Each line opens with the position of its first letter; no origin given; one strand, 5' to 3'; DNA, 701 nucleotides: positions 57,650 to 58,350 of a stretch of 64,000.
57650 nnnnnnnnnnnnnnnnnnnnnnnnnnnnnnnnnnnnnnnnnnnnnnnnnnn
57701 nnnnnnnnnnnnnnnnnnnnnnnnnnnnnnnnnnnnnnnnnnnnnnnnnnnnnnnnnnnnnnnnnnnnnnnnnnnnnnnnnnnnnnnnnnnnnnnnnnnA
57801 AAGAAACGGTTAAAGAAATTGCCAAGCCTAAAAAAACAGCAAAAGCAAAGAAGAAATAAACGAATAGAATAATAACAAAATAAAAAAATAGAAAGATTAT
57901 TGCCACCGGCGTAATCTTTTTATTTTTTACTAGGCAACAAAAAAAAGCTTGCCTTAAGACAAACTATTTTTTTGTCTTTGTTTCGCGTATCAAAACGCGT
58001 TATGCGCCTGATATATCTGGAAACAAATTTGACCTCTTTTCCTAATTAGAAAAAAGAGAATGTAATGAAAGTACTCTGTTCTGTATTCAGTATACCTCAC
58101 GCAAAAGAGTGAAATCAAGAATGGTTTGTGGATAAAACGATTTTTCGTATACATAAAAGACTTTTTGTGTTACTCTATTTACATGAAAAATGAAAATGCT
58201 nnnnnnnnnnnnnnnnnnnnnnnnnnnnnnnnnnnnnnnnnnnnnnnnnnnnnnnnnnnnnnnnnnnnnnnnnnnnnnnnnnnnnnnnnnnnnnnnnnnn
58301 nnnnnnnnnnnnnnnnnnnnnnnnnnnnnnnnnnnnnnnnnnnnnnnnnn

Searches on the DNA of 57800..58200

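Call 55: search_rna_families(source=window, start=57800, end=58200, threshold=evalue, max_evalue=1)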
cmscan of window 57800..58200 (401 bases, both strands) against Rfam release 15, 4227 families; matches with E-value up to 1: 2.
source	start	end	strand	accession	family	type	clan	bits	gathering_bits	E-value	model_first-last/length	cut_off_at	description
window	57887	57983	-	RF02310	TtnuHACA2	Gene; snRNA; snoRNA; HACA-box;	-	20.6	100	0.79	1-121/121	no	Tetrahymena snoRNA TtnuHACA2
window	57938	58011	-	RF00506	Thr_leader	Cis-reg; leader;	-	17.7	55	0.68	1-118/118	no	Threonine operon leader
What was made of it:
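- Tried and rejected: An E-value scan of 57800-58200 gave only chance-level hits (call 55).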
